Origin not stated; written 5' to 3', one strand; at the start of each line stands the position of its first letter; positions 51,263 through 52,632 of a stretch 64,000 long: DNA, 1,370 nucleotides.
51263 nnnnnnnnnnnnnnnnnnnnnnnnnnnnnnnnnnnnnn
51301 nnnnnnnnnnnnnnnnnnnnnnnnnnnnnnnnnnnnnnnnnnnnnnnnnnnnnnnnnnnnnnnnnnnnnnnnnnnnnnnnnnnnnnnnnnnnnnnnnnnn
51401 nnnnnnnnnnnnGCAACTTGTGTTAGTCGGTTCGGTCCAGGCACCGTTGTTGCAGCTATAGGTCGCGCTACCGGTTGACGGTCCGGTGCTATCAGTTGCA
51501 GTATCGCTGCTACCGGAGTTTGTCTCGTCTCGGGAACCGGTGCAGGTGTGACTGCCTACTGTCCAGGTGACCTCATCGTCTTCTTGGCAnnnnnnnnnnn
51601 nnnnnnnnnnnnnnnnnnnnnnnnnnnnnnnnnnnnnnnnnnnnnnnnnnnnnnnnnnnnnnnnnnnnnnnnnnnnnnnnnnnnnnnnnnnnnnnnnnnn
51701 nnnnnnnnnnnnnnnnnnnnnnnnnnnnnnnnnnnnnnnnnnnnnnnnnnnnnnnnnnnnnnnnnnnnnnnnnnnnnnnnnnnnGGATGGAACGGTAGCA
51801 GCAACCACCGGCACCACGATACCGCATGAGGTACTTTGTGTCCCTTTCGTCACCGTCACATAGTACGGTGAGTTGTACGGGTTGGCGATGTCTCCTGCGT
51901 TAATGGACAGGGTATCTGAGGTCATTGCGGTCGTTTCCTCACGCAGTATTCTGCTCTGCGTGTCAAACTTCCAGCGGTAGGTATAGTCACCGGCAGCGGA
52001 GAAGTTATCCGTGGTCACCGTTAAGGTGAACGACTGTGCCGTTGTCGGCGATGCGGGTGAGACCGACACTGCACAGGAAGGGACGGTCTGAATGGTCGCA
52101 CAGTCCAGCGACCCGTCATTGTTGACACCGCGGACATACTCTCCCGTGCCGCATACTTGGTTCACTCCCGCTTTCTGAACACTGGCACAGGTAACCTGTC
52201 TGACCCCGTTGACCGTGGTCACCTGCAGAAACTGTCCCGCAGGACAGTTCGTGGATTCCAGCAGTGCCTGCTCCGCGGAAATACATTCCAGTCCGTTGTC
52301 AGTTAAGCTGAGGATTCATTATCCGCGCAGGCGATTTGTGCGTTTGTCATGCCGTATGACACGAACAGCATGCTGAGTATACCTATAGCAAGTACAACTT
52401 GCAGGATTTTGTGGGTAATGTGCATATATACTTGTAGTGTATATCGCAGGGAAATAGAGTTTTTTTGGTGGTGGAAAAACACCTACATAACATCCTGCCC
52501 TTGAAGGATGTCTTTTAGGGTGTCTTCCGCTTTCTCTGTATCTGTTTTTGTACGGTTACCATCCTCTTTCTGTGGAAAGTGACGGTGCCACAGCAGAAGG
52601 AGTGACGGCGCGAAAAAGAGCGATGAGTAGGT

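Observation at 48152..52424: Giant Cys-rich multi-repeat protein with TSP1-like motif and an out-of-frame signal peptide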

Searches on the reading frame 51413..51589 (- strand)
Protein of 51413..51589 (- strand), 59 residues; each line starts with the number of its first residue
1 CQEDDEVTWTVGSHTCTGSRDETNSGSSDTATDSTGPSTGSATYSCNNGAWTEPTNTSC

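Call 57: predict_structure(alignment_id=A2)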
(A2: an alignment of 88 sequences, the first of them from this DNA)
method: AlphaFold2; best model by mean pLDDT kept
length: 59 residues; sequences in the alignment: 88
mean_pLDDT: 92.1   pTM: 0.72
mean pLDDT of the five models: 92.1, 90.4, 90.2, 89.0, 88.3
residues with pLDDT >= 90: 49; 70-90: 10; 50-70: 0; < 50: 0
segments of 3 or more residues with pLDDT < 50: none
pLDDT, mean of each block of 10 residues (from residue 1): 91 93 95 86 95 93
secondary structure, 60 per line:
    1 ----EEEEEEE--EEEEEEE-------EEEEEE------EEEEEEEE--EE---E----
elements in order: E5-11 E14-20 E28-33 E40-47

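Call 62: fold_search(model_id=the predicted structure, library=pdb)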
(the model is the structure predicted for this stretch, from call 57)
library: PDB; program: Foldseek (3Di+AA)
matches with E <= 10: 54; with E <= 0.001: 0
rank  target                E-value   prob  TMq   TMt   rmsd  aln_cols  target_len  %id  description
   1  4m6a_I                9.9e-01  0.07  0.24  0.18  13.4        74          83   15  N-Terminal beta-Strand Swapping in a Consensus Derived Alternative Scaffold Driven by Stabilizing Hydrophobic Interact (released 2014-02-26)
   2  4m6a_A                1.1e+00  0.10  0.27  0.21  11.9        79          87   10  N-Terminal beta-Strand Swapping in a Consensus Derived Alternative Scaffold Driven by Stabilizing Hydrophobic Interact (released 2014-02-26)
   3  2bs6_A                2.3e+00  0.08  0.26  0.20  12.3        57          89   19  LECTIN FROM RALSTONIA SOLANACEARUM COMPLEXED WITH XYLOGLUCAN FRAGMENT (released 2005-05-19)
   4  2qud_A                2.8e+00  0.20  0.42  0.24   4.8        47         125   17  PP7 Coat Protein Dimer (released 2007-12-18)
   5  4hvt                  3.3e+00  0.18  0.40  0.04   6.2        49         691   14  Structure of a Post-proline cleaving enzyme from Rickettsia typhi (released 2012-11-28)
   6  8xb5_A                3.5e+00  0.12  0.37  0.06  13.5        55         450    9  Portal protein of SH-Ab15497 (released 2024-12-11)
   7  2bt9_B                3.5e+00  0.08  0.30  0.22  11.9        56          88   23  Lectin from Ralstonia solanacearum complexed with Me-fucoside (released 2005-06-02)
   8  4i6s_B                3.5e+00  0.06  0.27  0.21  12.0        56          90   20  Structure of RSL mutant W76A in complex with L-fucose (released 2013-07-31)
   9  9gr4_A                3.7e+00  0.06  0.27  0.20  11.8        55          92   20  The MKA-RSL - sulfonato-calix[4]arene complex (released 2025-03-05)
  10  2qux_Q                3.9e+00  0.18  0.41  0.24   3.7        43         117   19  PP7 coat protein dimer in complex with RNA hairpin (released 2007-12-18)
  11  4i6s_A                3.9e+00  0.06  0.27  0.22  12.1        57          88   19  Structure of RSL mutant W76A in complex with L-fucose (released 2013-07-31)
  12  5ajb_C                4.1e+00  0.06  0.28  0.20  11.3        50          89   22  X-ray structure of the RSL lectin in complex with Lewis X tetrasaccahride (released 2016-03-02)
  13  2bs6_B                4.4e+00  0.05  0.27  0.21  12.3        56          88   20  LECTIN FROM RALSTONIA SOLANACEARUM COMPLEXED WITH XYLOGLUCAN FRAGMENT (released 2005-05-19)
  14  7e7t_A                4.9e+00  0.05  0.26  0.09  11.8        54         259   20  Crystal structure of RSL mutant in complex with sugar Ligand (released 2021-04-14)
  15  9gr5_A                5.2e+00  0.05  0.27  0.21  12.1        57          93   19  The MKAA-RSL - sulfonato-calix[4]arene complex (released 2025-03-05)
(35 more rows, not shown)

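Call 73: search_solved_structures(query=A2, max_evalue=10)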
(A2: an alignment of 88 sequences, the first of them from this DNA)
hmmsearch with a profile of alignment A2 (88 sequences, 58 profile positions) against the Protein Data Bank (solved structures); distinct sequences matched with E-value up to 10: 19.
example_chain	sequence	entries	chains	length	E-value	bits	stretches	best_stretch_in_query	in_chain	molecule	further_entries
8q5r_B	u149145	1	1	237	3.7e-05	27.2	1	30-54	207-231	Alarmin release inhibitor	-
3sw0_X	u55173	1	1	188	0.021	18.3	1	38-54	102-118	Complement factor H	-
7wki_A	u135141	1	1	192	0.023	18.2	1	38-54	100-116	Complement factor H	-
3rj3_D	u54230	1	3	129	0.38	14.3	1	38-54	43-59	Complement Factor H-related protein 1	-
2dku_A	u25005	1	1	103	0.38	14.3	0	3-52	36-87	KIAA1556 protein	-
3r62_A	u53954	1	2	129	0.5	13.9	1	38-54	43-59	Complement factor H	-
4muc_A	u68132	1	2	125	1.3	12.6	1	38-54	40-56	Complement factor H-related protein 1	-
2g7i_A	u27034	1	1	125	2.3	11.8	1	38-54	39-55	Complement factor H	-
5nbq_D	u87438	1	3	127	2.3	11.8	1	38-54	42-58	Complement factor H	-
2bzm_A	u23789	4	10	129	2.4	11.8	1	38-54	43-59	COMPLEMENT FACTOR H | HF protein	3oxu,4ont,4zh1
2qfh_A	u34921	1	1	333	2.4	11.7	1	38-54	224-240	Complement factor H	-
6zh1_B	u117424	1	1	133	2.5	11.7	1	38-54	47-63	Complement factor H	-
3kzj_A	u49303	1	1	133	2.5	11.7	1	38-54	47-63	Complement factor H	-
2xqw_C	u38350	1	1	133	2.5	11.7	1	38-54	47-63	COMPLEMENT FACTOR H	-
3kxv_A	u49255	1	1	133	2.7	11.6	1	38-54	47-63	Complement factor H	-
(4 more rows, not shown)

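Call 75: search_solved_structures(query=A2, max_evalue=0.05, show_alignments=3)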
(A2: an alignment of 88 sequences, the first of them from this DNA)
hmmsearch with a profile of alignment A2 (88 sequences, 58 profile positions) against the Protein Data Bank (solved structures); distinct sequences matched with E-value up to 0.05: 3.
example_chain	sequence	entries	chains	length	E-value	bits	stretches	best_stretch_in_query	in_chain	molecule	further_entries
8q5r_B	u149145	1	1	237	3.7e-05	27.2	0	30-54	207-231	Alarmin release inhibitor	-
3sw0_X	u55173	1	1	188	0.021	18.3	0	38-54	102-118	Complement factor H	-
7wki_A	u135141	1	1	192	0.023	18.2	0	38-54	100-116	Complement factor H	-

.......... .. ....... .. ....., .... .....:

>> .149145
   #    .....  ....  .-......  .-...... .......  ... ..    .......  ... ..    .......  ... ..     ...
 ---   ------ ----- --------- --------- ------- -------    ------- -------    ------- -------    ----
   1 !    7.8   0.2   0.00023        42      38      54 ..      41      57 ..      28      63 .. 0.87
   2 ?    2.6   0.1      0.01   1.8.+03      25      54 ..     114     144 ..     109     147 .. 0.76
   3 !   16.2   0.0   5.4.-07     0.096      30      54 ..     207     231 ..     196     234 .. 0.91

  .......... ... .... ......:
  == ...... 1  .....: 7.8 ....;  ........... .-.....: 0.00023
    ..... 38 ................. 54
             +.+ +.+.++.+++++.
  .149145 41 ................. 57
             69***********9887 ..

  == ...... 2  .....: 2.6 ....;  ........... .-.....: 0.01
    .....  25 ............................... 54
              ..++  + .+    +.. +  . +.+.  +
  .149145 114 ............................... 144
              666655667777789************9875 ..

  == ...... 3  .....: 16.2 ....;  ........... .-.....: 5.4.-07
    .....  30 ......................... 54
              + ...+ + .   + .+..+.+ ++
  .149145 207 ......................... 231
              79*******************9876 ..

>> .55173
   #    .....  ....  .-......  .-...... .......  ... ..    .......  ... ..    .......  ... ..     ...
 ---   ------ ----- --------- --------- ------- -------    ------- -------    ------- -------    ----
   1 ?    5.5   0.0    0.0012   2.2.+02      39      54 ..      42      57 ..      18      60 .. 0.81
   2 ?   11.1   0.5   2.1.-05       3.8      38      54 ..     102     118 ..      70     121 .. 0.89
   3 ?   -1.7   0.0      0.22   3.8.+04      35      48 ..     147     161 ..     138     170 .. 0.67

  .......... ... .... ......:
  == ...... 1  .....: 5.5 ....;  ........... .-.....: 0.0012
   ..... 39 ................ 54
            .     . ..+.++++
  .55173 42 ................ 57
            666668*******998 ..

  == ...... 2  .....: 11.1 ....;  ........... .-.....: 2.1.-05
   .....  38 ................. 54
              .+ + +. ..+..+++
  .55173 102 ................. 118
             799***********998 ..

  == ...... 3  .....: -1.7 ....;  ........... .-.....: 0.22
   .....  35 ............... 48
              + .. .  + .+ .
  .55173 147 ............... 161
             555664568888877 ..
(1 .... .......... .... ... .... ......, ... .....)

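Call 94: search_protein_families(library=pfam, alignment_id=A2, max_evalue=1)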
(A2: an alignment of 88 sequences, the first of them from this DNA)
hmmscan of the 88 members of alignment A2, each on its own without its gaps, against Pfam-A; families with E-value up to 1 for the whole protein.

A. member 1, seq(59 aa): 0 families

B. families by the number of members that match (of 88 scanned): 26 families (the first 25 are shown)
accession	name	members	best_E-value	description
PF03436.18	DUF281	3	0.0015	Domain of unknown function (DUF281)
PF25117.1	Agd3_C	2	0.017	Agd3 C-terminal domain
PF00084.26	Sushi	2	0.018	Sushi repeat (SCR repeat)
PF19267.4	CIS_spike_tip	2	0.037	Contractile injection system spike tip protein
PF02793.27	HRM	1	0.015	Hormone receptor domain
PF08669.17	GCV_T_C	1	0.024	Glycine cleavage T-protein C-terminal barrel domain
PF25599.1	Ephrin_CRD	1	0.025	Ephrin cysteine rich domain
PF02369.22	Big_1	1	0.03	Bacterial Ig-like domain (group 1)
PF13825.11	Paramyxo_P_V_N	1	0.036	Paramyxovirus structural protein V/P N-terminus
PF05229.21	SCPU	1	0.039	Spore Coat Protein U domain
PF08140.16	Cuticle_1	1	0.048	Crustacean cuticle protein repeat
PF06483.16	ChiC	1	0.051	Chitinase C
PF14984.11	CD24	1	0.056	CD24 protein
PF22393.2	MLPTv-like_HTH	1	0.056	MLPTv-like, helix-turn-helix domain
PF20129.4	DUF6519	1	0.065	Family of unknown function (DUF6519)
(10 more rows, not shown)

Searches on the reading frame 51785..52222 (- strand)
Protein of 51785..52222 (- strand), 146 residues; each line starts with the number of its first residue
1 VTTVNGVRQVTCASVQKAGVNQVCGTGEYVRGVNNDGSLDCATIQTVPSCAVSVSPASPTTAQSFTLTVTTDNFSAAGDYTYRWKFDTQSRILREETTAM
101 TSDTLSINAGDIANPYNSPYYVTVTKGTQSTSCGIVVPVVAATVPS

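Call 13: search_protein_families(library=pfam, proteins=[window:51785-52222:-], max_evalue=10)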
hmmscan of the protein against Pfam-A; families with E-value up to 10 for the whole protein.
seq(146 aa): 1 family
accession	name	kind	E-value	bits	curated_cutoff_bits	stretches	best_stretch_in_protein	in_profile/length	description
PF20009.4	GEVED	-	0.55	11.5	24.4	1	34-92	9-52/78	GEVED domain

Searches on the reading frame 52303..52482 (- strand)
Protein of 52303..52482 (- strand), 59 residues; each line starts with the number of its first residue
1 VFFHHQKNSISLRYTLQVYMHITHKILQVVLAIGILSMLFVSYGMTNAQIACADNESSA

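Call 7: search_protein_families(library=pfam, proteins=[window:52303-52482:-], max_evalue=1)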
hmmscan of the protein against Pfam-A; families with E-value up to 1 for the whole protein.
window:52303-52482:- (59 aa): 1 family
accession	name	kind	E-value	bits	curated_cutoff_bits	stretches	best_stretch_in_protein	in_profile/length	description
PF10063.14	DUF2301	-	0.0045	17.9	25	1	15-47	5-37/135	Uncharacterized integral membrane protein (DUF2301)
